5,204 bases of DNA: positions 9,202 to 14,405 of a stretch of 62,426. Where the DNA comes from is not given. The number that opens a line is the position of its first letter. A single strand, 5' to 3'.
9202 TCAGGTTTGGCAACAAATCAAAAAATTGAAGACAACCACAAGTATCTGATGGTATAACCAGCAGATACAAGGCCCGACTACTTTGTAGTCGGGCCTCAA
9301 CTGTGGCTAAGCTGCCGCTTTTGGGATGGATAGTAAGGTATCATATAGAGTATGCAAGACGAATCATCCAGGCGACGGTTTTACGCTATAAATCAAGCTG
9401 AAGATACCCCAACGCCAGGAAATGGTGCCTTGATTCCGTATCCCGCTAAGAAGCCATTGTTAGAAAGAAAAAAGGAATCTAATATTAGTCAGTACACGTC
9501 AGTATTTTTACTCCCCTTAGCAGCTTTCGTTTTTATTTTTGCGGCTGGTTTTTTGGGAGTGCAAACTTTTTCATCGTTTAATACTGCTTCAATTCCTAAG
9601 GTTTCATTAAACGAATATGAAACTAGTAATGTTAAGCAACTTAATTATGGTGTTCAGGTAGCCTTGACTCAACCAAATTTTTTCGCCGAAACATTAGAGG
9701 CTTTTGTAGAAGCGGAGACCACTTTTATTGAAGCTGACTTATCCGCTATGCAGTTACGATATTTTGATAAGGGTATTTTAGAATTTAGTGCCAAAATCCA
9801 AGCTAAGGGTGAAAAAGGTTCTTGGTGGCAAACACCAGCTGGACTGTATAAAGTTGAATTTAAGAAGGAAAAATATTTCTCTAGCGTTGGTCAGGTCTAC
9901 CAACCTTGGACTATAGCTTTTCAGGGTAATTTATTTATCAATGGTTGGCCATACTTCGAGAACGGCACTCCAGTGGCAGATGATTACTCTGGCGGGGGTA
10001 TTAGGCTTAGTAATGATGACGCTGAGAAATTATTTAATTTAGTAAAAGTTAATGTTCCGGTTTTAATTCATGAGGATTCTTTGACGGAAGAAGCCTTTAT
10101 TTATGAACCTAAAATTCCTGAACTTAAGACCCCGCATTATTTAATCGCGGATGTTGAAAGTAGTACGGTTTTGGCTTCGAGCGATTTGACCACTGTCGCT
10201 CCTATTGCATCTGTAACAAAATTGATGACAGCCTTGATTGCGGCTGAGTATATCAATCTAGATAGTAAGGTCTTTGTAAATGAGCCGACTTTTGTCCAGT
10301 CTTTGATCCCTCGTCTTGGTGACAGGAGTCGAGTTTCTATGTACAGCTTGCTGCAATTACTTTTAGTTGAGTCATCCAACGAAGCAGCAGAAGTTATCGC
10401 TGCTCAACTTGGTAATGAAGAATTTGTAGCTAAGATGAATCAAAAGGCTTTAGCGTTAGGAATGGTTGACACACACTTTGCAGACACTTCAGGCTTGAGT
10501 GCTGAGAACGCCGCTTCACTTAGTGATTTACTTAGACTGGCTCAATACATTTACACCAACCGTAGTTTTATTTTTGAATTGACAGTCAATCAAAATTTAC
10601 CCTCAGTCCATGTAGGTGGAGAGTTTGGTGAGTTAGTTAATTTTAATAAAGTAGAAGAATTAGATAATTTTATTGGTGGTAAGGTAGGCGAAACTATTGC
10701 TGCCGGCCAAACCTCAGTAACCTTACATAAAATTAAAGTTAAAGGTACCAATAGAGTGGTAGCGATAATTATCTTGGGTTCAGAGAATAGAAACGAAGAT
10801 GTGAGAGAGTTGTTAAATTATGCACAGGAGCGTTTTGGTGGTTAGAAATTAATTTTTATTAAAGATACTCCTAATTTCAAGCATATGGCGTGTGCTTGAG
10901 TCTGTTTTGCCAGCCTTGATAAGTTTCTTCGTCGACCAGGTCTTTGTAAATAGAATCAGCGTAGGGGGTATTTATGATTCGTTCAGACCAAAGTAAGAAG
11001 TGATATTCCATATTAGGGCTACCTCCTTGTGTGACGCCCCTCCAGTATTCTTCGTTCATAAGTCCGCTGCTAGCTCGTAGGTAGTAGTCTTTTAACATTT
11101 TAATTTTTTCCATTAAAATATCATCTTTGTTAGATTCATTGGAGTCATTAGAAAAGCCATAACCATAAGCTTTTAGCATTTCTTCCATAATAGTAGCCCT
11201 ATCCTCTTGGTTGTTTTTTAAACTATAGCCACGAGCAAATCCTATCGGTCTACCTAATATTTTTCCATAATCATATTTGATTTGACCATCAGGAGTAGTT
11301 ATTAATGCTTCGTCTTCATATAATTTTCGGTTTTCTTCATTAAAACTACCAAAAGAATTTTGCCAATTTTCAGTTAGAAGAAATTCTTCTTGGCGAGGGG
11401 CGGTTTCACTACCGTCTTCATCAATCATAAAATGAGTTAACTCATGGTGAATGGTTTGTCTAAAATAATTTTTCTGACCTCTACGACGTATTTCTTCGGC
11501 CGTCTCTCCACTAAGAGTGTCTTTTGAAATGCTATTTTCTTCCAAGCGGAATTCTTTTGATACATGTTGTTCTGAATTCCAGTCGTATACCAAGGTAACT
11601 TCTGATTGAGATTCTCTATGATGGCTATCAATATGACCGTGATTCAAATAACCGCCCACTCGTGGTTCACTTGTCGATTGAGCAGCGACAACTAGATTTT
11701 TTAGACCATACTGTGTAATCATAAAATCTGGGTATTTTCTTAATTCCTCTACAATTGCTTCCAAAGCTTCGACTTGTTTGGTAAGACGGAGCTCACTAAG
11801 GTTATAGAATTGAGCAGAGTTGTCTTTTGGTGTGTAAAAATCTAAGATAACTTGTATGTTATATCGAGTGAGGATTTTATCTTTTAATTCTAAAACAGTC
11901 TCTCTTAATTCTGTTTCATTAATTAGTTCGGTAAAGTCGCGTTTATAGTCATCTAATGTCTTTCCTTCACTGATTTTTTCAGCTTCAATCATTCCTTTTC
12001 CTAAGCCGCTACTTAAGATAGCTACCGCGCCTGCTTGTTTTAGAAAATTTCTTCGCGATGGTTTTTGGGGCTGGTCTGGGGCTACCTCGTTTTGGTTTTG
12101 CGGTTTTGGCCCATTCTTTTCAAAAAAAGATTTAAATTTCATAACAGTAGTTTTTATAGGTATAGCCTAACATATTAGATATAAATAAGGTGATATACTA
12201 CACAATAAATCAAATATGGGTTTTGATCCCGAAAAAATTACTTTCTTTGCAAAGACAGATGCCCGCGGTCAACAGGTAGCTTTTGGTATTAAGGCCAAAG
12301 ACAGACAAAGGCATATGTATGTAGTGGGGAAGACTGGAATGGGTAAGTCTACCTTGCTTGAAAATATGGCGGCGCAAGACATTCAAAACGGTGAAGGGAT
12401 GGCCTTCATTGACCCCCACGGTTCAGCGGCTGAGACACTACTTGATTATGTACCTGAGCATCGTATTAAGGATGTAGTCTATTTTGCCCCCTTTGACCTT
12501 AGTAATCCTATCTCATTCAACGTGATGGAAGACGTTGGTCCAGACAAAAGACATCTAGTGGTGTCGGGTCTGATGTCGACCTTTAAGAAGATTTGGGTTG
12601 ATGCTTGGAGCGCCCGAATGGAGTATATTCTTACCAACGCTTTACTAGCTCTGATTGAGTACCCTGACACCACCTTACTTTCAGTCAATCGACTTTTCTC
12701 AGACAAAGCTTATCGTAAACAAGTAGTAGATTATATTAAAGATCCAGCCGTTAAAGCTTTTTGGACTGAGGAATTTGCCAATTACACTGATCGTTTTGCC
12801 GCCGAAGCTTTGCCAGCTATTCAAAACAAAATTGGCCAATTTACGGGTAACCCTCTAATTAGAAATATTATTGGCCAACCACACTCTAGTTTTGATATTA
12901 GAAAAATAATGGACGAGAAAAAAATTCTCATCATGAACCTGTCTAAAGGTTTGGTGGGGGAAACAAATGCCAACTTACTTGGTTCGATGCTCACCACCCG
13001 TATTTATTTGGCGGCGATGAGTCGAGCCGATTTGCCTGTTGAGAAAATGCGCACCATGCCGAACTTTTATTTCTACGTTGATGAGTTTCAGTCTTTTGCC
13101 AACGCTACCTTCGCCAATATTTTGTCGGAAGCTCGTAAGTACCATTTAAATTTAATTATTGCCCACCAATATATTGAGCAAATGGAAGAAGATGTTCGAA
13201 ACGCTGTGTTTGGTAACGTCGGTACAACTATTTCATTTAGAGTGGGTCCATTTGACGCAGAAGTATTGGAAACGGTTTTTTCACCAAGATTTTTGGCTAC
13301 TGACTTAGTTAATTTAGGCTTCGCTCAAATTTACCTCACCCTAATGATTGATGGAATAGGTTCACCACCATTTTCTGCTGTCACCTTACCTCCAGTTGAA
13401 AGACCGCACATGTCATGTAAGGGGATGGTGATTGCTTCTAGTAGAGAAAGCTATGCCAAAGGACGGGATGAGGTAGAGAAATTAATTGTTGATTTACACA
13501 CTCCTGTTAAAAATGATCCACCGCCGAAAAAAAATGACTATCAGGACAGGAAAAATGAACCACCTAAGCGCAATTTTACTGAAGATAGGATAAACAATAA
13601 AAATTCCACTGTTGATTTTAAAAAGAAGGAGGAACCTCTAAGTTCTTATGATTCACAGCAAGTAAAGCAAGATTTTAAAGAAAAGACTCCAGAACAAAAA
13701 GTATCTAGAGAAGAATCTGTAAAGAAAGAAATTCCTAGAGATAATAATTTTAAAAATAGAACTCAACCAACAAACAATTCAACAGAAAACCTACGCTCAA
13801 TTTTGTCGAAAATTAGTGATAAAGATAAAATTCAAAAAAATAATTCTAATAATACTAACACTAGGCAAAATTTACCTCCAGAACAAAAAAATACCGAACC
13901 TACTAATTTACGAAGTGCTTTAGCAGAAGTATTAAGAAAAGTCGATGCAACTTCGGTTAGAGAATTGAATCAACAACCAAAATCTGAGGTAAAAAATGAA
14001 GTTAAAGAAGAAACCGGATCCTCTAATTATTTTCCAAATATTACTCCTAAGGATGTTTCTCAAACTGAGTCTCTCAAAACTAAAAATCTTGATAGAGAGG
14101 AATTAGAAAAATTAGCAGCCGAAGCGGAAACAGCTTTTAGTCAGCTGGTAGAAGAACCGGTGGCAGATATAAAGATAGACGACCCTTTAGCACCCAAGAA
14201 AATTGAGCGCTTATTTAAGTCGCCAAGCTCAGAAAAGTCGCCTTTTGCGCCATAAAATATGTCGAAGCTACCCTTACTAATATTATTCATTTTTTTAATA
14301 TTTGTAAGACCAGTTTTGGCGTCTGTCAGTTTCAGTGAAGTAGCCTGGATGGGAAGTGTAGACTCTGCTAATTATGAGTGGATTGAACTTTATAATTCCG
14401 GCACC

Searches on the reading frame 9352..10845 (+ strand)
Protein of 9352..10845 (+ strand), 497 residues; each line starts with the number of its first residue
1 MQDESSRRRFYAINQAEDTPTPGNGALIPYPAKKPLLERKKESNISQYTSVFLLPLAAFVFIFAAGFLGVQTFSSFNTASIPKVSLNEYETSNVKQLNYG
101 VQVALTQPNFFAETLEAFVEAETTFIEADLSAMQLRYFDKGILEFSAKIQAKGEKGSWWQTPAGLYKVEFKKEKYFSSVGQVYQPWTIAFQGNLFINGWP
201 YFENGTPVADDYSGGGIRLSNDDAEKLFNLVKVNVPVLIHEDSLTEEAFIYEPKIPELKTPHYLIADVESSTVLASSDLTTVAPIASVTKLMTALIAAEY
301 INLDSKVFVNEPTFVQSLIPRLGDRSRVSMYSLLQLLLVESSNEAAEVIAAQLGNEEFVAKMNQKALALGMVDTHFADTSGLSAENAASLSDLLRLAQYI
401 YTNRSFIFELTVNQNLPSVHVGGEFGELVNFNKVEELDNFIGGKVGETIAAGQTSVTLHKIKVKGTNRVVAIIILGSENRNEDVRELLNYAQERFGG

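Call 83: search_protein_families(library=pfam, proteins=[window:9352-10845:+], max_evalue=0.00001)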
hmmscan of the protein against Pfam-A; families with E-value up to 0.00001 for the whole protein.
window:9352-10845:+ (497 aa): 3 families
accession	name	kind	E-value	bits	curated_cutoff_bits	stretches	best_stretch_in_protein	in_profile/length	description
PF00768.25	Peptidase_S11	-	2.9e-26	92.8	27.6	1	254-472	6-233/239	D-alanyl-D-alanine carboxypeptidase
PF03734.19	YkuD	-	5.5e-10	40.4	23.4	1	124-239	2-146/146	L,D-transpeptidase catalytic domain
PF13354.11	Beta-lactamase2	-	1.8e-06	27.9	22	1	267-403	6-149/214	Beta-lactamase enzyme family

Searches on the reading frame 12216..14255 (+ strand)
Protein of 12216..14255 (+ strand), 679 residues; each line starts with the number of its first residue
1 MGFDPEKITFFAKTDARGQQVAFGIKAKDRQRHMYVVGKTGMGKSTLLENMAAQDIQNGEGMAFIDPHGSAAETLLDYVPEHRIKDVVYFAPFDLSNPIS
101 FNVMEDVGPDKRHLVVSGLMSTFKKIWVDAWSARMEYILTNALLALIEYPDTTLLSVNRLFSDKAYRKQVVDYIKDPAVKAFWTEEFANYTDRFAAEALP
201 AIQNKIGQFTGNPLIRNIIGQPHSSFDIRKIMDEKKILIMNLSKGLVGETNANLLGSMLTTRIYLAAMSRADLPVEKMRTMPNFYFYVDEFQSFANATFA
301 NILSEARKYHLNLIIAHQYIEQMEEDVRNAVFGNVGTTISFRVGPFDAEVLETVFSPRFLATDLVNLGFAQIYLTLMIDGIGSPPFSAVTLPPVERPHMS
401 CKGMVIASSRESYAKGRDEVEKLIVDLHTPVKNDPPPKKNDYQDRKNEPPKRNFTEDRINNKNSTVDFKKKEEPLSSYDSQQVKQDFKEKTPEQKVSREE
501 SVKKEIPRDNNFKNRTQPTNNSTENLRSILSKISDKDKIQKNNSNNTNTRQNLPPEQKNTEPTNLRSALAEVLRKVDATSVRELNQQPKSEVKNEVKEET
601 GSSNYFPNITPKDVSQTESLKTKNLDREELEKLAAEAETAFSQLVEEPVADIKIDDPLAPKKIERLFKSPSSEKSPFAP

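Call 83: search_protein_families(library=pfam, proteins=[window:12216-14255:+], max_evalue=0.00001)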
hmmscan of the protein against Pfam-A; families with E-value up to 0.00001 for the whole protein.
window:12216-14255:+ (679 aa): 1 family
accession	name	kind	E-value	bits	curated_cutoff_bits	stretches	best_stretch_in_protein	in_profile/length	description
PF10412.15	TrwB_AAD_bind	-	8.4e-09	35.2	20.5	1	27-343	11-310/387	Type IV secretion-system coupling protein DNA-binding domain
